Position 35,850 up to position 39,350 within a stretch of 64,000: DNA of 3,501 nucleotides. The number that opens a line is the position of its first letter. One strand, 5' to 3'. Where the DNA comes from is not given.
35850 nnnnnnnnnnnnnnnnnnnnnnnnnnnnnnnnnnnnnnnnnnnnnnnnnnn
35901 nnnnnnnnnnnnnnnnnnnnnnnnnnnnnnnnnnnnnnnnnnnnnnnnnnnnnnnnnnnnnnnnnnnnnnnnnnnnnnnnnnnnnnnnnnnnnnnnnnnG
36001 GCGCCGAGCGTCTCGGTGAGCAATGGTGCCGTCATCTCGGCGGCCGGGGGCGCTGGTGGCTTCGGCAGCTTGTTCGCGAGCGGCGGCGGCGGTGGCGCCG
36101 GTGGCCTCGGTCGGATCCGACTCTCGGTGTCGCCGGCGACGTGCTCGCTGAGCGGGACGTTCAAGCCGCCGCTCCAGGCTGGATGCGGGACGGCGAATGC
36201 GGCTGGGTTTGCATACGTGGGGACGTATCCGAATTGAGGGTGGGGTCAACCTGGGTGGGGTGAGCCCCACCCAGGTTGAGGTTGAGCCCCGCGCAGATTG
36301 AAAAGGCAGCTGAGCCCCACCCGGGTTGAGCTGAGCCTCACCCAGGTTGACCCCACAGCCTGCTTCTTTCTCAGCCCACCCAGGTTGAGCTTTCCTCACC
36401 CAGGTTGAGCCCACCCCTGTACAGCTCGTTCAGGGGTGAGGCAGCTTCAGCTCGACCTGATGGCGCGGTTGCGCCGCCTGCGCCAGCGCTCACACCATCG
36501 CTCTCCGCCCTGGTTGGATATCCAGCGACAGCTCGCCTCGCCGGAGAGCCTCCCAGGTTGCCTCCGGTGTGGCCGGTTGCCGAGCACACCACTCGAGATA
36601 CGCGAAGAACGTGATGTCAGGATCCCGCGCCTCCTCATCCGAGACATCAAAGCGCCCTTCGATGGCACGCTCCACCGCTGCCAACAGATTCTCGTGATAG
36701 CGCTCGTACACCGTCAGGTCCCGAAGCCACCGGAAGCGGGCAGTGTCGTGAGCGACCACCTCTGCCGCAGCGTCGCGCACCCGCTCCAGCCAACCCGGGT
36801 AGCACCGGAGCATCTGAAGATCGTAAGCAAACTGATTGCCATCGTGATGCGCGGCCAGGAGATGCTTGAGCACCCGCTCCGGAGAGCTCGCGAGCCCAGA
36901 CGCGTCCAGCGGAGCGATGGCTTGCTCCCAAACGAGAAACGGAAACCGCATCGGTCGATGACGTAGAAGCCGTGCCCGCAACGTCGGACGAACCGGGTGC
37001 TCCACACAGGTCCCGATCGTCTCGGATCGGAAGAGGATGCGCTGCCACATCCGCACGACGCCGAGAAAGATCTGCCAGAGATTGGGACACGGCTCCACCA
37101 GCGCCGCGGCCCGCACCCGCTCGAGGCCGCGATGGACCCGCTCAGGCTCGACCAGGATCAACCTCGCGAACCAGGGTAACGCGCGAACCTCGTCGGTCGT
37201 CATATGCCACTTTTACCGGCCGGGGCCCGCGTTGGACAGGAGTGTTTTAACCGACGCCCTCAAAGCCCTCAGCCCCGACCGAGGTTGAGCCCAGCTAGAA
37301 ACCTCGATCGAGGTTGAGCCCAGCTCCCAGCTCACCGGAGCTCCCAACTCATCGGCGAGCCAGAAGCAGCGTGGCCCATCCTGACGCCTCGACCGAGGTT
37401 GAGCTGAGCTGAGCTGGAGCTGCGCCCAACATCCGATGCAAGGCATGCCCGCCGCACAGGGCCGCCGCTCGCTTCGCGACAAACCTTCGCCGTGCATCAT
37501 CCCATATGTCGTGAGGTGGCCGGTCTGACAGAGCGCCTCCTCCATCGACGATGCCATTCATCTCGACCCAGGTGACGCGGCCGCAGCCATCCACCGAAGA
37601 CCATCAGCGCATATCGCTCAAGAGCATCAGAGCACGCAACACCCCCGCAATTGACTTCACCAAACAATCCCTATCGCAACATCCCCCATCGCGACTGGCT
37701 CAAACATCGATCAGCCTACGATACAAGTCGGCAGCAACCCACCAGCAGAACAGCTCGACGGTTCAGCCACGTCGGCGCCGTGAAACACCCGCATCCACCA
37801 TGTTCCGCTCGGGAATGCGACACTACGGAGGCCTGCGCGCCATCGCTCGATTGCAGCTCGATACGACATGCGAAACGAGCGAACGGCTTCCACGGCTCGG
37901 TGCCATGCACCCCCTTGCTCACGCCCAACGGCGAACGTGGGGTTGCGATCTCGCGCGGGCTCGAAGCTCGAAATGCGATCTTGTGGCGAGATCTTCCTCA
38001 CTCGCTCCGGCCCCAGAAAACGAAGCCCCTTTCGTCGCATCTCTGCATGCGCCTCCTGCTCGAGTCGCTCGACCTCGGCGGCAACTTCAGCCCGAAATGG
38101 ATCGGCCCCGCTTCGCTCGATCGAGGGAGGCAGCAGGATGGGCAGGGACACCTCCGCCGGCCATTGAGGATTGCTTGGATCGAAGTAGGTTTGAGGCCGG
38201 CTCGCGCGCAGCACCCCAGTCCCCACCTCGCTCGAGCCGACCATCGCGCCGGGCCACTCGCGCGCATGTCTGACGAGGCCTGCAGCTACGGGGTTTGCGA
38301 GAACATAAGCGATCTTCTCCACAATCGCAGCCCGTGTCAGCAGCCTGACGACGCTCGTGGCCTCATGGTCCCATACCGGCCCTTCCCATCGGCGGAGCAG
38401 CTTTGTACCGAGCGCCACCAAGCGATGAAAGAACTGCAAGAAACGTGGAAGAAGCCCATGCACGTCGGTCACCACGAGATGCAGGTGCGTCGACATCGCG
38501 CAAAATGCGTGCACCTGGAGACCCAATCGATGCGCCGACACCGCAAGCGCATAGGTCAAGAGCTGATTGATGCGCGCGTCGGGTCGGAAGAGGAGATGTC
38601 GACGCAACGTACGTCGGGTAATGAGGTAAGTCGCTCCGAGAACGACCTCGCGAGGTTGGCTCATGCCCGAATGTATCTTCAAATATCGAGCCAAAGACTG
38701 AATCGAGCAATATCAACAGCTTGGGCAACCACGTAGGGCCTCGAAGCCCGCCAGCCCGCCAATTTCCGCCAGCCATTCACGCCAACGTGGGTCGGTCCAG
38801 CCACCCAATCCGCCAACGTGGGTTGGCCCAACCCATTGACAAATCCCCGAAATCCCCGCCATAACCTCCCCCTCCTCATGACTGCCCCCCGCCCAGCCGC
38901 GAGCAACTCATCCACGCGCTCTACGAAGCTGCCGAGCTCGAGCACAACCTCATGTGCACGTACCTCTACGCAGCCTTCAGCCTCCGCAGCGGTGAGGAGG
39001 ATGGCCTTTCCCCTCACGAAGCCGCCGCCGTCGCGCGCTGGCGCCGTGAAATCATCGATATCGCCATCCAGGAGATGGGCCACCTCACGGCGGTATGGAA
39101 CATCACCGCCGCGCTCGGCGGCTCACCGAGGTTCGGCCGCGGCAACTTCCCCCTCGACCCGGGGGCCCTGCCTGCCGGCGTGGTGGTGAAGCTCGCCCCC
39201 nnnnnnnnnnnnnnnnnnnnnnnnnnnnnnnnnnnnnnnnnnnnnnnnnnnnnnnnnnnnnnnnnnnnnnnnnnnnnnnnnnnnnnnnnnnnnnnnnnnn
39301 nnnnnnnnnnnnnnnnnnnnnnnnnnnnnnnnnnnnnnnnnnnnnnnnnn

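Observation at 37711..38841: Unusually long (318 aa) IS200/RAYT-like HuH transposase with palindromic repeats upstream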

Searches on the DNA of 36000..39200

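Call 73: search_rna_families(source=window, start=36000, end=39200, threshold=evalue, max_evalue=1)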
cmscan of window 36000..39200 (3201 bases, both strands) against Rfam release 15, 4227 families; matches with E-value up to 1: 2.
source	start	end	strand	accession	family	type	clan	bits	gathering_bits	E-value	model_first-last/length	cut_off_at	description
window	36242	36290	+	RF02097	mir-1662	Gene; miRNA;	-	22.7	85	0.29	1-66/66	no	mir-1662 microRNA precursor family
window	36242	36354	+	RF03202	mir-555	Gene; miRNA;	-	19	92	0.89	1-89/89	no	mir-555 microRNA precursor family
